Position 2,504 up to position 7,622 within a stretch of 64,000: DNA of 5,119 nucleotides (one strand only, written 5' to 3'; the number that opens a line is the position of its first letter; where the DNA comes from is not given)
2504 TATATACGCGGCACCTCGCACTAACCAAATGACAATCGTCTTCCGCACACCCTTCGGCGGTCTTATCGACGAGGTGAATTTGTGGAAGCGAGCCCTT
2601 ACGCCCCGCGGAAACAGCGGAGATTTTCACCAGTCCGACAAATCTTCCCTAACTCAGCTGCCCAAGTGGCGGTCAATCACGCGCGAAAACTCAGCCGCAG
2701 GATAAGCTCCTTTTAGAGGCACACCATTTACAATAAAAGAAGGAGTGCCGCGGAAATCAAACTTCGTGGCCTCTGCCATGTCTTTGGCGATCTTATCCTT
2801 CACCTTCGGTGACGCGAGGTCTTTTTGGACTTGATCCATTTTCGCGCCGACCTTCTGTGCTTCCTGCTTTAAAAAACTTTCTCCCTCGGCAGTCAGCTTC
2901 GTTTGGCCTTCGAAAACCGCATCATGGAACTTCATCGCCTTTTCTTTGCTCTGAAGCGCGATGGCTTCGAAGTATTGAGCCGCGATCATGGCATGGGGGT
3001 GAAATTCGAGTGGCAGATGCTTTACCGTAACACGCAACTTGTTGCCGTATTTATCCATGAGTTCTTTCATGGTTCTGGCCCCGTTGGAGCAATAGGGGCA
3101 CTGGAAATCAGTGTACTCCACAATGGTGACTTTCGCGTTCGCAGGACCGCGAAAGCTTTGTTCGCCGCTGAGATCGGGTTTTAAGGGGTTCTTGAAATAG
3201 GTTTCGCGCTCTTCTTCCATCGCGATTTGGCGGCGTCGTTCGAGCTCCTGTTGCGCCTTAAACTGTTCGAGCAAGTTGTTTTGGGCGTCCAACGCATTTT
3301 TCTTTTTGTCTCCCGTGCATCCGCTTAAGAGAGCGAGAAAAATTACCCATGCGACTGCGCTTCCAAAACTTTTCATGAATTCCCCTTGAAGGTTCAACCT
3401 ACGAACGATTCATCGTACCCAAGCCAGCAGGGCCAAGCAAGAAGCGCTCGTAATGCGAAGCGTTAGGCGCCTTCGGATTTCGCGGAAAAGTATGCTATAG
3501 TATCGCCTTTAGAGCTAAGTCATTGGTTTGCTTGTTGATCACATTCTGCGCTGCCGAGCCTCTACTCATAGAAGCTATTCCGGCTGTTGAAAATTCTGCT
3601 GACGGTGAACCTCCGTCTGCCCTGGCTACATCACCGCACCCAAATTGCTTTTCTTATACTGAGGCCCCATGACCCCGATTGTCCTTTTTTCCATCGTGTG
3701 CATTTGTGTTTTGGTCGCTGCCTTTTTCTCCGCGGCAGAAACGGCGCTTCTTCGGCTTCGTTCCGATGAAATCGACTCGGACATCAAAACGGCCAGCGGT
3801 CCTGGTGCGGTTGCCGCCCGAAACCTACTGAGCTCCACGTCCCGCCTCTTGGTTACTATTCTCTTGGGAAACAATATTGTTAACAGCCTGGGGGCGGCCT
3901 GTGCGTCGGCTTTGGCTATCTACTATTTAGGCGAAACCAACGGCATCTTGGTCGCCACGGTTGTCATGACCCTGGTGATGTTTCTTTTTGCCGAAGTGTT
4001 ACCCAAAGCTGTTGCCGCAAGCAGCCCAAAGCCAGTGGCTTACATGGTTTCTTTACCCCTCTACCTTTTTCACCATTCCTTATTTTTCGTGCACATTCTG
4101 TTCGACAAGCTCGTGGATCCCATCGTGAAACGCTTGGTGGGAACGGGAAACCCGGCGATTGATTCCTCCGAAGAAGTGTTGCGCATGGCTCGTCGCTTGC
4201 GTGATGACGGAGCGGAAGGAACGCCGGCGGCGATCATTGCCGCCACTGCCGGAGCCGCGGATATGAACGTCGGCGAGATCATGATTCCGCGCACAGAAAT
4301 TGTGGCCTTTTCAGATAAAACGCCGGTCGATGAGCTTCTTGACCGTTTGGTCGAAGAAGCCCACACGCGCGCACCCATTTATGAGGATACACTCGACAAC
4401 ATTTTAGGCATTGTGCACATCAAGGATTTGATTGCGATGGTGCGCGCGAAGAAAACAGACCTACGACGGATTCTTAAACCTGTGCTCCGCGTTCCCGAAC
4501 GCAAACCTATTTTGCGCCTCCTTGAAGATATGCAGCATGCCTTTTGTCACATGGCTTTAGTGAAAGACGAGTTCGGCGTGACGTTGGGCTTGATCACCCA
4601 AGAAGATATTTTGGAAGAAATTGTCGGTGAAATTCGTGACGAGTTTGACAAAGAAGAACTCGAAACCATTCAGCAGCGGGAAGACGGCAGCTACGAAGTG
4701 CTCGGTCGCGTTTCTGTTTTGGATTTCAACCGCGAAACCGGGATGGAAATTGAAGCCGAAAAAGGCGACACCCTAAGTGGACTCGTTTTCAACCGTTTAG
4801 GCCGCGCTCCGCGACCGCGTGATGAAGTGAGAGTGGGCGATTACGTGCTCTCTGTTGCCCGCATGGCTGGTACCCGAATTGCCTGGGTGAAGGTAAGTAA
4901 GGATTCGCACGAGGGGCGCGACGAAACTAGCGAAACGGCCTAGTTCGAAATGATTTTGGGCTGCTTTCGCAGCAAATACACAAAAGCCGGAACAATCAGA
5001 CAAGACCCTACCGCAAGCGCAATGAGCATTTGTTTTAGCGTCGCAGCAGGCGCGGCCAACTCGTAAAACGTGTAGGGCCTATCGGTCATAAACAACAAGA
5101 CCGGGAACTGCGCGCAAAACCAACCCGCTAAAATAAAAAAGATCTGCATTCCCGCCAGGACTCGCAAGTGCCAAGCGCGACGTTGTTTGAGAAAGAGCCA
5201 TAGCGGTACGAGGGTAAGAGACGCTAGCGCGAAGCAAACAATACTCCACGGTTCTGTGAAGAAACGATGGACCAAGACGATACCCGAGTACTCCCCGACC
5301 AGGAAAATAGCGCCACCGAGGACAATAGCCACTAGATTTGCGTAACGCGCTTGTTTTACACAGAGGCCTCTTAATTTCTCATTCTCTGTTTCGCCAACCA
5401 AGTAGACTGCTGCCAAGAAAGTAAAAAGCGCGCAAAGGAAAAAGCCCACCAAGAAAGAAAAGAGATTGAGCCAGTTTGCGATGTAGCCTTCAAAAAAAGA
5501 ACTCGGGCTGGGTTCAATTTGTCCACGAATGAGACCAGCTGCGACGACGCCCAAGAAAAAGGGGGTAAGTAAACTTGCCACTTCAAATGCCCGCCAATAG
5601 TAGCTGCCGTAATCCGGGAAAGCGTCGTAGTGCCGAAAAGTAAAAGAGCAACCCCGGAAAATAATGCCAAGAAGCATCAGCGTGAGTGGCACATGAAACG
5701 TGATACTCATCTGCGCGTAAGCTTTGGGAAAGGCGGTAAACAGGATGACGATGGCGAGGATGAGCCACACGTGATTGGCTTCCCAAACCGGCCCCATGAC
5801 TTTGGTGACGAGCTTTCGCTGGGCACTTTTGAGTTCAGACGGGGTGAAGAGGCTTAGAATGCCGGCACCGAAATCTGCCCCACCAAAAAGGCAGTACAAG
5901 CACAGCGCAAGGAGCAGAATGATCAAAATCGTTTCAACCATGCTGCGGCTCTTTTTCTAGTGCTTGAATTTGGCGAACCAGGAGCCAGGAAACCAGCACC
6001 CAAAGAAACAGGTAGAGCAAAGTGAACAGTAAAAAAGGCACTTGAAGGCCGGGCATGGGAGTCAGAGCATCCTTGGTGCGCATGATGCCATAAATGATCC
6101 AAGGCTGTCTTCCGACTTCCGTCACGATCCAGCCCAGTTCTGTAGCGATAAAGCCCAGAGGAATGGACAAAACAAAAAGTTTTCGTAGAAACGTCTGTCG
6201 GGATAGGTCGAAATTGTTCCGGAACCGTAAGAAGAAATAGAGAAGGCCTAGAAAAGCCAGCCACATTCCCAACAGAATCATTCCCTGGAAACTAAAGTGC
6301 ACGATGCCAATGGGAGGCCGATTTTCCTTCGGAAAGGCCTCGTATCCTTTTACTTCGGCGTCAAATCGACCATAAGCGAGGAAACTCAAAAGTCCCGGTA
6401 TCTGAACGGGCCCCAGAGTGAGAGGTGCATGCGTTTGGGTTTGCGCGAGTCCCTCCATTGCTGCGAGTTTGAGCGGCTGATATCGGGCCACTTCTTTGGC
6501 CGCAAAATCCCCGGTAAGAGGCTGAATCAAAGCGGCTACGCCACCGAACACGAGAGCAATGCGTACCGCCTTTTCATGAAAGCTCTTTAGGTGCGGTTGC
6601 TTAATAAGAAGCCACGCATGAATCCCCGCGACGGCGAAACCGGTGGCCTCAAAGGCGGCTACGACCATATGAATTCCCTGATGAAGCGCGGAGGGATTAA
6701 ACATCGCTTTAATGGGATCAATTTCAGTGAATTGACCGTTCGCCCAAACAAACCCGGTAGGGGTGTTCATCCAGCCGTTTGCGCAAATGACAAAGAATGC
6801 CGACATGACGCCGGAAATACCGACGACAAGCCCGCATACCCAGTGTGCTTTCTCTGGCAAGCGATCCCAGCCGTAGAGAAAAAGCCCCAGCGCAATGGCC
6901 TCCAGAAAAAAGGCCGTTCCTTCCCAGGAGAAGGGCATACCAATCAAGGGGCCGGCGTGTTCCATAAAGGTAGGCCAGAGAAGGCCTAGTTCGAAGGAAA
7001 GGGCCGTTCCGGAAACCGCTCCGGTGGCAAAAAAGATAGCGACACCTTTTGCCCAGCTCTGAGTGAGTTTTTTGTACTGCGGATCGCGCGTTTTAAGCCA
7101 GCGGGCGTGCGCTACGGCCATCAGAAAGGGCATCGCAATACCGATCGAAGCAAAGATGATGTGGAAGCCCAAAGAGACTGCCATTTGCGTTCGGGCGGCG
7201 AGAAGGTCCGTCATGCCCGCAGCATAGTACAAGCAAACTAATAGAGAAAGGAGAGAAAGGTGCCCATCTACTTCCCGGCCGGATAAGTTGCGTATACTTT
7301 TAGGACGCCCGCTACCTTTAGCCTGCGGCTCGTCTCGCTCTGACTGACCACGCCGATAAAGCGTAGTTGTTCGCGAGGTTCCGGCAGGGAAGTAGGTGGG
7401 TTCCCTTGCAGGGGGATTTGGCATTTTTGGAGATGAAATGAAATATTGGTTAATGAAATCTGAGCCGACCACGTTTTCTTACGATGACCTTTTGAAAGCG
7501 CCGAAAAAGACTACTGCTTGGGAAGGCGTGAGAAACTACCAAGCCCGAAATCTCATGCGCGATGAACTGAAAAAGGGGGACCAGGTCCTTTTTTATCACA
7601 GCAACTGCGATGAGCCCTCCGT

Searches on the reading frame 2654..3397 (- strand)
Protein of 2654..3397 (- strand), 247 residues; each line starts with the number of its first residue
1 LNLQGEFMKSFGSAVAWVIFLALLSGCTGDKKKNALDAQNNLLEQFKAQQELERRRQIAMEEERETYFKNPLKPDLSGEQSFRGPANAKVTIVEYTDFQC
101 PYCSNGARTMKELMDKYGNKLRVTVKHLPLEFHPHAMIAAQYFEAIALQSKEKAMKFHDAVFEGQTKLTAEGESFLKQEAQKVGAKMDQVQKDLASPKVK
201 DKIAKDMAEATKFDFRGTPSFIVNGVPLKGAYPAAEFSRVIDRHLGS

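Call 75: search_protein_families(library=pfam, proteins=[window:2654-3397:-], max_evalue=0.0001)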
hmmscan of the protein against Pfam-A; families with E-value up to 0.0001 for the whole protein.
window:2654-3397:- (247 aa): 4 families
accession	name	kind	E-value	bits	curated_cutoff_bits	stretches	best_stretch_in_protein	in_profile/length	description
PF13462.12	Thioredoxin_4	-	1e-24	88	23.2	1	79-242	4-164/165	Thioredoxin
PF01323.26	DSBA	-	9.9e-22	78.1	25.6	1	91-237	1-186/191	DSBA-like thioredoxin domain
PF13743.12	Thioredoxin_5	-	1.9e-05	24.9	27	0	143-223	81-163/186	Thioredoxin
PF13098.12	Thioredoxin_2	-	3.2e-05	24.7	27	0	87-240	4-103/104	Thioredoxin-like domain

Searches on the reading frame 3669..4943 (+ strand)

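Call 40: search_protein_families(library=ncbifam, proteins=[window:3669-4943:+], max_evalue=1e-10)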
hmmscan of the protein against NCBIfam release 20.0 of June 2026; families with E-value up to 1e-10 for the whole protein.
window:3669-4943:+ (424 aa): 4 families
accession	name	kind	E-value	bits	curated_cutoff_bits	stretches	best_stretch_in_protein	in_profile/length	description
TIGR03520.1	GldE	subfamily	1.7e-64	218.4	376.05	1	12-411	3-407/408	gliding motility-associated protein GldE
NF008604.1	PRK11573.1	equivalog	1.3e-51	175.9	475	1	6-413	9-420/428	hypothetical protein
NF011675.0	PRK15094.1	equivalog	7.4e-42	143.6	379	1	195-412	63-284/292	CNNM family magnesium/cobalt transport protein CorC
NF052568.1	PolamExpPaeASal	equivalog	9.3e-30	103.8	500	1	9-409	7-422/424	polyamine export protein PaeA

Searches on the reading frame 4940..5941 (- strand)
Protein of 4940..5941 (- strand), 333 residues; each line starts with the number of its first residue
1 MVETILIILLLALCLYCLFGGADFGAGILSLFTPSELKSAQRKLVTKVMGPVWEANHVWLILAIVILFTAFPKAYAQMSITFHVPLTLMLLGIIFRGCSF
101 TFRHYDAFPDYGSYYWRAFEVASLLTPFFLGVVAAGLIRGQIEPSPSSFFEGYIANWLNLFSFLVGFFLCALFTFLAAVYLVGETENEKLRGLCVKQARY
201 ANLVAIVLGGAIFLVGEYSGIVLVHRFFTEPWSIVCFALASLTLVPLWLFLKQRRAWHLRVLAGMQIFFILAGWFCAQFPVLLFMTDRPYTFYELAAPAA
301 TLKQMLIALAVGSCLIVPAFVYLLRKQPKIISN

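Call 75: search_protein_families(library=pfam, proteins=[window:4940-5941:-], max_evalue=0.0001)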
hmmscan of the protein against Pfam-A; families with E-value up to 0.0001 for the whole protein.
window:4940-5941:- (333 aa): 1 family
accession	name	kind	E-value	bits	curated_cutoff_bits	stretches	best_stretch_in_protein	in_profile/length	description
PF02322.20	Cyt_bd_oxida_II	-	4e-69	233.7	35.6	1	5-325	5-300/302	Cytochrome bd terminal oxidase subunit II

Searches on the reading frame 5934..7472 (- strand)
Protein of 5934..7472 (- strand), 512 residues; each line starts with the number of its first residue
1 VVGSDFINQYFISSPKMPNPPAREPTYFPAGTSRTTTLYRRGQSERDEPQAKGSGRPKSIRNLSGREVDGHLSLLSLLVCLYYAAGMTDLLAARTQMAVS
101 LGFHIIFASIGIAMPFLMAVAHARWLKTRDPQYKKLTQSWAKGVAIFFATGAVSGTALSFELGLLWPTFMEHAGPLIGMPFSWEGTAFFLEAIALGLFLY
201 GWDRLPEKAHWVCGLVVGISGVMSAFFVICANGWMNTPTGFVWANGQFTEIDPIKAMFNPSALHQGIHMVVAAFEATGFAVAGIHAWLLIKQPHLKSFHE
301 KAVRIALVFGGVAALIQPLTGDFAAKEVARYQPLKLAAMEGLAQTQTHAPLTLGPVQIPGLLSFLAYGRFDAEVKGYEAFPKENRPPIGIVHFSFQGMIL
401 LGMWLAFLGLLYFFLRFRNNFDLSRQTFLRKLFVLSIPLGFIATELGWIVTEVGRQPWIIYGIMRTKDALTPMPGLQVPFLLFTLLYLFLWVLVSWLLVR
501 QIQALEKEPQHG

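Call 40: search_protein_families(library=ncbifam, proteins=[window:5934-7472:-], max_evalue=1e-10)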
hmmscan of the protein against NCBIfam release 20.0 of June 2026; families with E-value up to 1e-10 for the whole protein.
window:5934-7472:- (512 aa): 2 families
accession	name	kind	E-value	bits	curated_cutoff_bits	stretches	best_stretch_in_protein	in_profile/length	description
NF011609.0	PRK15035.1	equivalog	1.4e-48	166.1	1025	2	93-347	8-264/514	cytochrome bd-II oxidase subunit 1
NF011677.0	PRK15097.1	equivalog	2.3e-47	161.9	968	1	93-354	8-270/522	cytochrome ubiquinol oxidase subunit I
